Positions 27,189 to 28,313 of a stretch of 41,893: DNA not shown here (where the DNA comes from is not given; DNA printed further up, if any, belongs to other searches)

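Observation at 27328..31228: Divergent fucosyltransferase-like gene plus Fkp-like fucose-salvage enzyme embedded in a Firmicute wall-glycan locus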

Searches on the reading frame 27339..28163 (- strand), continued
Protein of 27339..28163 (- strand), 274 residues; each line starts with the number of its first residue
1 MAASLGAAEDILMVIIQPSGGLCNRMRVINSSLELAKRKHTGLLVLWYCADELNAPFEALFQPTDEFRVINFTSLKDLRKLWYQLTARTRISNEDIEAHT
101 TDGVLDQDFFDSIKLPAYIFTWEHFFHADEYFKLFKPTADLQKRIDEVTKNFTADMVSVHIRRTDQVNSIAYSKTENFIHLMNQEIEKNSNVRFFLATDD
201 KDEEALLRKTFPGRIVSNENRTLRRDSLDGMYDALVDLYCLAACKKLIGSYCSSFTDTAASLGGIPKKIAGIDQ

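Call 46: find_encoding_contigs(protein=P0389, flank=10000, max_places=2)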
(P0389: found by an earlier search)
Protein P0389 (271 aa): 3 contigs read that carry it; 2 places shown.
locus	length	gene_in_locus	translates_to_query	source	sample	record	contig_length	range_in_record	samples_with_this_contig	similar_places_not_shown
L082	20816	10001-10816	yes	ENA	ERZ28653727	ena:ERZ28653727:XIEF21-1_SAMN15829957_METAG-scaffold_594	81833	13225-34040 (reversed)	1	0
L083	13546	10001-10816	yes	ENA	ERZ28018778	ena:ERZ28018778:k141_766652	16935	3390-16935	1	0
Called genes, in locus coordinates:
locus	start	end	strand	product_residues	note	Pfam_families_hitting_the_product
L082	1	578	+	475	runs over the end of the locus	-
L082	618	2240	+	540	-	-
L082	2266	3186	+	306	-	PF09612:HtrL_YibB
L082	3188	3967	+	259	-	PF00483:NTP_transferase, PF12804:NTP_transf_3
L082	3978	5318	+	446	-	PF01041:DegT_DnrJ_EryC1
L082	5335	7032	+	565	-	PF02776:TPP_enzyme_N, PF00205:TPP_enzyme_M, PF02775:TPP_enzyme_C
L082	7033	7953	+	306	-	PF01073:3Beta_HSD, PF01370:Epimerase, PF04321:RmlD_sub_bind, PF13460:NAD_binding_10 (weak), PF16363:GDP_Man_Dehyd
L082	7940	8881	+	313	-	PF00535:Glycos_transf_2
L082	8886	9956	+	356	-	PF01370:Epimerase, PF02719:Polysacc_synt_2, PF04321:RmlD_sub_bind, PF01073:3Beta_HSD, PF16363:GDP_Man_Dehyd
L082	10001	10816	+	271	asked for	-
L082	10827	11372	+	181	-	PF00293:NUDIX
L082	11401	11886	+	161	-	PF04138:GtrA_DPMS_TM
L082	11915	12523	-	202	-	PF08942:DUF1919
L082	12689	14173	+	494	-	-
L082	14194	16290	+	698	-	PF02096:60KD_IMP, PF04464:Glyphos_transf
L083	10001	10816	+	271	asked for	-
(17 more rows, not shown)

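Call 47: search_protein_families(library=ncbifam, proteins=[L081:3405-4358:+, L081:4366-5481:+, L081:7253-8392:+], max_evalue=0.001)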
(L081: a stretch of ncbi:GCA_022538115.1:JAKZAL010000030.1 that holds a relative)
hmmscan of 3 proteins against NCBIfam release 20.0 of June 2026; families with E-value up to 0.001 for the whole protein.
L081:3405-4358:+ (317 aa): 13 families
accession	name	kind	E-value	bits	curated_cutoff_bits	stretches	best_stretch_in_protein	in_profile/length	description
NF047922.1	GDPFucSynFcl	equivalog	1.4e-133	445.1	500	1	6-310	3-307/308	GDP-L-fucose synthase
TIGR01181.1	dTDP_gluc_dehyt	equivalog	1.7e-25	89.8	365.1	1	42-313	58-320/321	dTDP-glucose 4,6-dehydratase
TIGR01179.1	galE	equivalog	2.1e-21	76.1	262.3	1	40-308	53-329/332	UDP-glucose 4-epimerase GalE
NF007490.0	PRK10084.1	subfamily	7.9e-17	61.3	649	1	128-315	158-345/361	dTDP-glucose 4,6-dehydratase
TIGR04180.1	EDH_00030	hypoth_equivalog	2.1e-16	59.8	475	1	43-268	58-268/297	NAD-dependent 4,6-dehydratase LegB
NF007582.0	PRK10217.1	equivalog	1.2e-12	47.6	698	1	127-314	150-341/355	dTDP-glucose 4,6-dehydratase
TIGR02197.1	heptose_epim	equivalog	3.7e-10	39.5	274.6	1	10-262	3-266/316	ADP-glyceromanno-heptose 6-epimerase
TIGR01214.1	rmlD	equivalog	2.5e-06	26.8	224.05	1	7-257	1-227/285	dTDP-4-dehydrorhamnose reductase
NF007956.0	PRK10675.1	subfamily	5.4e-06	25.8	394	0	206-304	227-329/338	UDP-glucose 4-epimerase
NF011728.1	PRK15181.1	equivalog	3.8e-05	22.8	760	1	67-308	99-341/348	Vi polysaccharide biosynthesis UDP-N-acetylglucosaminuronic acid C-4 epimerase TviC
NF008872.0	PRK11908.1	equivalog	0.00037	19.6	294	0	102-254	111-269/349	bifunctional UDP-4-keto-pentose/UDP-xylose synthase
TIGR02622.1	CDP_4_6_dhtase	equivalog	0.00055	19.2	278.45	0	234-308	254-334/352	CDP-glucose 4,6-dehydratase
TIGR01777.1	yfcH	hypoth_equivalog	0.00087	18.9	207.35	0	8-40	1-34/292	TIGR01777 family oxidoreductase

L081:4366-5481:+ (371 aa): 13 families
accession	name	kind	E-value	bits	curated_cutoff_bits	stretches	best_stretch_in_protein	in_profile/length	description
TIGR01472.1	gmd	equivalog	2.9e-175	582.4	415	1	3-364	1-340/342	GDP-mannose 4,6-dehydratase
TIGR04180.1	EDH_00030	hypoth_equivalog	1.3e-27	96.6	475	1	6-274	2-260/297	NAD-dependent 4,6-dehydratase LegB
TIGR01181.1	dTDP_gluc_dehyt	equivalog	3.4e-26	92.1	365.1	1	55-268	49-259/321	dTDP-glucose 4,6-dehydratase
TIGR01179.1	galE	equivalog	2.7e-19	69.2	262.3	1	6-283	3-288/332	UDP-glucose 4-epimerase GalE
TIGR02622.1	CDP_4_6_dhtase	equivalog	3e-17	62.8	278.45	1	2-123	4-121/352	CDP-glucose 4,6-dehydratase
NF007582.0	PRK10217.1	equivalog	1.9e-13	50.3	698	1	57-251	52-251/355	dTDP-glucose 4,6-dehydratase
NF007490.0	PRK10084.1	subfamily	1.6e-12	47.1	649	1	56-248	50-254/361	dTDP-glucose 4,6-dehydratase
NF007956.0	PRK10675.1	subfamily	4.3e-08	32.7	394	1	5-238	3-238/338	UDP-glucose 4-epimerase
NF043036.1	ErythonDh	equivalog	2.8e-07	30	325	1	6-171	4-163/321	D-erythronate dehydrogenase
NF011728.1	PRK15181.1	equivalog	3.2e-06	26.4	760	1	3-180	16-188/348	Vi polysaccharide biosynthesis UDP-N-acetylglucosaminuronic acid C-4 epimerase TviC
NF038213.1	SDR_TniO_fam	equivalog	0.00055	19.4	300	0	2-79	2-74/249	SDR family oxidoreductase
NF052578.1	StrlDmthSdmBMthl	equivalog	0.00059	19.7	600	0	4-263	2-238/328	sterol demethylase protein SdmB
TIGR02197.1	heptose_epim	equivalog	0.00082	18.6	274.6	0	118-272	99-262/316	ADP-glyceromanno-heptose 6-epimerase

L081:7253-8392:+ (379 aa): 27 families (the best 25 are shown)
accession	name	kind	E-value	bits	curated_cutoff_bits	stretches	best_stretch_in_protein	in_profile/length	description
NF008687.0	PRK11706.1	equivalog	1.1e-172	573.9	375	1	7-377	1-371/375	dTDP-4-amino-4,6-dideoxygalactose transaminase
TIGR02379.1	ECA_wecE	subfamily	4.3e-159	529.3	434.85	1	8-377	2-372/376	dTDP-4-amino-4,6-dideoxy-D-glucose transaminase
NF008658.2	PRK11658.1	equivalog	1.8e-65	221.1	631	1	8-376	5-373/379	UDP-4-amino-4-deoxy-L-arabinose aminotransferase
TIGR03588.1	PseC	equivalog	2.5e-60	204.4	423.5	1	9-378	3-378/380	UDP-4-amino-4,6-dideoxy-N-acetyl-beta-L-altrosamine transaminase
TIGR04181.1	NHT_00031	hypoth_equivalog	9.5e-57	192.5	420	1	8-359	1-357/359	LegC family aminotransferase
TIGR04427.1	PLP_DesI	equivalog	4.7e-34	118.1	650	1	30-377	45-380/390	dTDP-4-dehydro-6-deoxyglucose aminotransferase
NF011936.0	PRK15407.1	equivalog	4.3e-33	114.7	423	1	36-377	64-433/440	lipopolysaccharide biosynthesis protein RfbH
NF041364.1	GntC_guanitoxin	equivalog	5e-09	35.5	415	1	54-158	62-173/356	guanitoxin biosynthesis PLP-dependent (S)-gamma-hydroxy-L-arginine cyclodehydratase GntC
NF005817.0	PRK07683.1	equivalog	1.2e-08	34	575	1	44-159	76-201/387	aminotransferase A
NF005816.0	PRK07682.1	equivalog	5.9e-08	31.7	620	1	48-160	85-204/390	aminotransferase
NF005588.0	PRK07309.1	equivalog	1.7e-07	30.5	576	1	32-177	66-223/391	pyridoxal phosphate-dependent aminotransferase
NF005732.0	PRK07550.1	equivalog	2.7e-07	30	366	1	39-140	80-184/389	aminotransferase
NF004621.0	PRK05957.1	equivalog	4.1e-07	29.1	498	1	36-133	72-168/389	pyridoxal phosphate-dependent aminotransferase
NF006569.0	PRK09082.1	subfamily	8.3e-07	28.4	420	1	41-132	79-170/386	methionine aminotransferase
NF005744.0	PRK07568.1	subfamily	2.4e-06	26.6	389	1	46-178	82-220/398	pyridoxal phosphate-dependent aminotransferase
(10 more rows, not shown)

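Call 60: find_related_loci(query=A3, collection=metagenome_contigs, flank=10000)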
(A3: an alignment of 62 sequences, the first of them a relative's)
Query A3 (262 aa) in metagenome_contigs; peptide patterns used: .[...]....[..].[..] (x = any residue, [..] = any of these).
600 stretches matched a pattern (row limit reached: there are more); 573 encode a relative of the query (tblastn E <= 1e-3); the best 80 are kept; 80 distinct loci.
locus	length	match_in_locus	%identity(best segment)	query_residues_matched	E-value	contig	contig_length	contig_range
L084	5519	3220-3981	42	1-259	1e-58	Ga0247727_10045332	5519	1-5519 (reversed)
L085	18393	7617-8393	42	1-260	4e-57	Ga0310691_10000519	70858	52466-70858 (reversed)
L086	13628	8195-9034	36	1-261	1e-56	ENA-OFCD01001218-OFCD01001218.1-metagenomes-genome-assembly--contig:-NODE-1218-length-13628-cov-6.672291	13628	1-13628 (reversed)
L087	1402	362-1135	42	2-260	2e-57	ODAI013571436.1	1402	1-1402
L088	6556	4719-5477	37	1-254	4e-54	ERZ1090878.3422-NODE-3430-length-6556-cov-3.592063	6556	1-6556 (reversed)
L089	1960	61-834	38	1-258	5e-55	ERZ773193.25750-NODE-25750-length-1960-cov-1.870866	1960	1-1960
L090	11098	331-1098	41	2-259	1e-53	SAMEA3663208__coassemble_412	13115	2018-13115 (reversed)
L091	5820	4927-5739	40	1-261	3e-53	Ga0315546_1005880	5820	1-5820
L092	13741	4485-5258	41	2-260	9e-52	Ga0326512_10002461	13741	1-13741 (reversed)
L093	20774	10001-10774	36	1-260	2e-51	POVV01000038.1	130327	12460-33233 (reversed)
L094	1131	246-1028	38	1-260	3e-54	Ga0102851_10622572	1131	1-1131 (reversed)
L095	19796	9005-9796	38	2-260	1e-50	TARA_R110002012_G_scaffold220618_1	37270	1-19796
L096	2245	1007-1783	39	1-260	2e-51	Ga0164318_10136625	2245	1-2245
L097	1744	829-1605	36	1-261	2e-52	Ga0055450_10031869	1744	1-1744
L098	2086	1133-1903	38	2-260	2e-51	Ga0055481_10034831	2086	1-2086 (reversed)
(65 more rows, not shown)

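Call 67: search_solved_structures(query=A3, max_evalue=1, show_alignments=4)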
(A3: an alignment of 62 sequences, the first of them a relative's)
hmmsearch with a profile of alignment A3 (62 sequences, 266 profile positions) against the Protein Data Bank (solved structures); distinct sequences matched with E-value up to 1: 23.
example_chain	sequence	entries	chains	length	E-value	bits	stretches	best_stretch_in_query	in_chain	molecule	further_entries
2hhc_A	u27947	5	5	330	7.5e-11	45.3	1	7-249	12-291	Nodulation fucosyltransferase NodZ | Nodulation fucosyltransferase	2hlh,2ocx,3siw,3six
6x5s_A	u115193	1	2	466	1.4e-09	41.2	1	126-256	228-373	Alpha-(1,6)-fucosyltransferase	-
6tkv_A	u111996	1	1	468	1.4e-09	41.2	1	126-256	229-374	Alpha-(1,6)-fucosyltransferase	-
6vld_A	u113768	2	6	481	1.4e-09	41.1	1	126-256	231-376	Alpha-(1,6)-fucosyltransferase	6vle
2de0_X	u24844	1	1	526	1.5e-09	41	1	126-256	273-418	Alpha-(1,6)-fucosyltransferase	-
6x5h_A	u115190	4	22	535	1.6e-09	41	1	126-256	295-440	Alpha-(1,6)-fucosyltransferase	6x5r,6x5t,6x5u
9l62_A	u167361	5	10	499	1.6e-09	41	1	126-256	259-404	Alpha-(1,6)-fucosyltransferase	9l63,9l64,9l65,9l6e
6vlf_A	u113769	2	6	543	3.5e-09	39.8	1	126-256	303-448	Alpha-(1,6)-fucosyltransferase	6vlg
6tkv_B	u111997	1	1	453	3e-07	33.5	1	126-254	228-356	Alpha-(1,6)-fucosyltransferase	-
8ay1_A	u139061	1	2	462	0.00021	24.2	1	145-248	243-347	GDP-fucose protein O-fucosyltransferase 2,Spondin-1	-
5foe_A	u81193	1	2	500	0.00024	24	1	145-248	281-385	GDP-fucose protein O-fucosyltransferase 2,Thrombospondin-1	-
4ap5_A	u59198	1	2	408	0.0007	22.5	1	143-248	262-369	GDP-FUCOSE PROTEIN O-FUCOSYLTRANSFERASE 2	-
4ap6_A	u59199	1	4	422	0.00074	22.4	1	143-248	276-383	GDP-FUCOSE PROTEIN O-FUCOSYLTRANSFERASE 2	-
5ux6_A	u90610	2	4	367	0.0034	20.2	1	180-249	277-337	GDP-fucose protein O-fucosyltransferase 1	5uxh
5kxq_A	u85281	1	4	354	0.006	19.4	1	182-249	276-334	GDP-fucose protein O-fucosyltransferase 1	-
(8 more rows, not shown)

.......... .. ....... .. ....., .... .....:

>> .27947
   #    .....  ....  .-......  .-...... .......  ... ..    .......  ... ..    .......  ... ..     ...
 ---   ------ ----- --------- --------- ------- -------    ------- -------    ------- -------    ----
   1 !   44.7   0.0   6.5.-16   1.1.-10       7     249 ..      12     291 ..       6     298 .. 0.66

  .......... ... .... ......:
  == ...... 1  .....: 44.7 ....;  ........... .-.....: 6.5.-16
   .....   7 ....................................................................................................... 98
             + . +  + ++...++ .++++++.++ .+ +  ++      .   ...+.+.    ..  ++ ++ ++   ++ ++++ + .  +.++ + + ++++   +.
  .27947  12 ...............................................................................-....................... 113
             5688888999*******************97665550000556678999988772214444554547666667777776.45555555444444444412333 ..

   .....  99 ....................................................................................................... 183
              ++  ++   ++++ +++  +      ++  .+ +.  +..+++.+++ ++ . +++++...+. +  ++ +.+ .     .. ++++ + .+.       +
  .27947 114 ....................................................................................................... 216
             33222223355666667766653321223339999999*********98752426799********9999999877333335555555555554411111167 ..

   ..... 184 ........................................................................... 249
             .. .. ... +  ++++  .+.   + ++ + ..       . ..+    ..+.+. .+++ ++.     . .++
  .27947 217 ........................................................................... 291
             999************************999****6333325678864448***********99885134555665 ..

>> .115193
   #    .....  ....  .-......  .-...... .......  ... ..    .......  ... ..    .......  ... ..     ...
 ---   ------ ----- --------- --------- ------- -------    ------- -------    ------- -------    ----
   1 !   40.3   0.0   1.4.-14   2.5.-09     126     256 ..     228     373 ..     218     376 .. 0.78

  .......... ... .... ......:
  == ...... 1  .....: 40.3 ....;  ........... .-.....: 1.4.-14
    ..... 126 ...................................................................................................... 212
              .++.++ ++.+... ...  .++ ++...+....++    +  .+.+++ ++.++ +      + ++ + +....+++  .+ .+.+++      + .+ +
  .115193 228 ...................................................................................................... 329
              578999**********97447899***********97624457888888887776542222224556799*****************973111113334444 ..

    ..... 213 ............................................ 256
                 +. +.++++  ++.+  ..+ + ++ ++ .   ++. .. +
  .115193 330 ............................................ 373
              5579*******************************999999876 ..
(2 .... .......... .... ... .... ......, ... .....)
